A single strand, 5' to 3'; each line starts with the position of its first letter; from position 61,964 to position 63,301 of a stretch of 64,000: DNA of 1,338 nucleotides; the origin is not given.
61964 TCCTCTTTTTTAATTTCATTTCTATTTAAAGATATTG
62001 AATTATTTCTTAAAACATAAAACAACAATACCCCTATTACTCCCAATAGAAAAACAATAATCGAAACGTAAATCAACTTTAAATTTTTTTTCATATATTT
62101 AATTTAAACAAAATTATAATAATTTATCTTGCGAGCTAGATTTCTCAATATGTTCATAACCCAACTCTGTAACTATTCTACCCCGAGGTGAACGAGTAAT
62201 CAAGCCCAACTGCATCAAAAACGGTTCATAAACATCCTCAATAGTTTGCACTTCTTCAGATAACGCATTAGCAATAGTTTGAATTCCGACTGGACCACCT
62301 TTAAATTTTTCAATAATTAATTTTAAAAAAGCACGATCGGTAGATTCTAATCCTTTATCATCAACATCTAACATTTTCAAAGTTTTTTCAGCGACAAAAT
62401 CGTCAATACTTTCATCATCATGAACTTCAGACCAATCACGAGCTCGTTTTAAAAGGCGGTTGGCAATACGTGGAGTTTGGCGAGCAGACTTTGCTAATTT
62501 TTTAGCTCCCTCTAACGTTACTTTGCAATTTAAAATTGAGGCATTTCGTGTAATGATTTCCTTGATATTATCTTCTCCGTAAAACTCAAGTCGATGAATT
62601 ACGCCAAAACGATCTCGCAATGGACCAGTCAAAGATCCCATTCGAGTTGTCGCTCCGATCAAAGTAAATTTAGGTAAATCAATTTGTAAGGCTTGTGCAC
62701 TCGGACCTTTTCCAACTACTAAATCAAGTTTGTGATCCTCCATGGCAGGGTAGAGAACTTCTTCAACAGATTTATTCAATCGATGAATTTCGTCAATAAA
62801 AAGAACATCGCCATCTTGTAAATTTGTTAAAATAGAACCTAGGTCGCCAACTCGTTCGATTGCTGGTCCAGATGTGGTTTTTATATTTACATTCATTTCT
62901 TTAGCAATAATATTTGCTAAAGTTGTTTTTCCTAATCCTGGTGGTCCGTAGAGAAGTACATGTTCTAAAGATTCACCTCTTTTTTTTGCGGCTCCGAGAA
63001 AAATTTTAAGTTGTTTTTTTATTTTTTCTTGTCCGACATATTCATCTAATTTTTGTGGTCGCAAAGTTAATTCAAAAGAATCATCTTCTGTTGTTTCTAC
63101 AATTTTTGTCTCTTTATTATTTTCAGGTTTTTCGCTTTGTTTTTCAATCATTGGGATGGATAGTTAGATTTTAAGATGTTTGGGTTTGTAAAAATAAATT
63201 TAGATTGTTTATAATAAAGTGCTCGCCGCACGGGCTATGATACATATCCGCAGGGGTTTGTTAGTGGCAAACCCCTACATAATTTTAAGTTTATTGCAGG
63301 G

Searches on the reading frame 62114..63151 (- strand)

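Call 10: search_protein_families(library=pfam, proteins=[window:62114-63151:-])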
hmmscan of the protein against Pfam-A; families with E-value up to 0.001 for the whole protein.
window:62114-63151:- (345 aa): 18 families
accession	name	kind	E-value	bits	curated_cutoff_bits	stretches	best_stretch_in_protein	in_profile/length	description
PF05496.18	RuvB_N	-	4.3e-80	267.5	27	1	30-188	1-159/159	Holliday junction DNA helicase RuvB P-loop domain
PF05491.19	RuvB_C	-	5.6e-26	90.7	24.7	1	266-335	2-71/72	RuvB C-terminal winged helix domain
PF17864.7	AAA_lid_4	-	2.2e-24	85.4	27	1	191-264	1-74/74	RuvB AAA lid domain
PF00004.35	AAA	-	2.3e-22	80.3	21.2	1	65-186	1-127/131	ATPase family associated with various cellular activities (AAA)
PF07728.20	AAA_5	-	1.1e-12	48.6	22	1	64-182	1-139/139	AAA domain (dynein-related subfamily)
PF13191.12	AAA_16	-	7.8e-07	30.2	32.6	1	39-89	3-51/167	AAA ATPase domain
PF00493.29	MCM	-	7.2e-06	25.7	23.3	0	21-143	9-151/224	MCM P-loop domain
PF01078.27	Mg_chelatase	-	7.3e-06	26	20.3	0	36-83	3-43/207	Magnesium chelatase, subunit ChlI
PF00910.28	RNA_helicase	-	2.7e-05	25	21.5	1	65-134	1-72/105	RNA helicase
PF00931.28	NB-ARC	-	2.7e-05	24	23.5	0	59-86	15-42/248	NB-ARC domain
PF06068.19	TIP49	-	3.7e-05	23.5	23.8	1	35-91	23-79/347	TIP49 P-loop domain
PF13173.12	AAA_14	-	5.7e-05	23.6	27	1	65-146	5-95/129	AAA domain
PF20720.3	nSTAND3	-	0.00011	22.3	27.2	1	55-88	10-43/155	Novel STAND NTPase 3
PF00158.32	Sigma54_activat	-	0.00014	22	20.2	0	111-146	91-126/168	Sigma-54 interaction domain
PF07726.17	AAA_3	-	0.00019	21.8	27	0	64-91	1-28/131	ATPase family associated with various cellular activities (AAA)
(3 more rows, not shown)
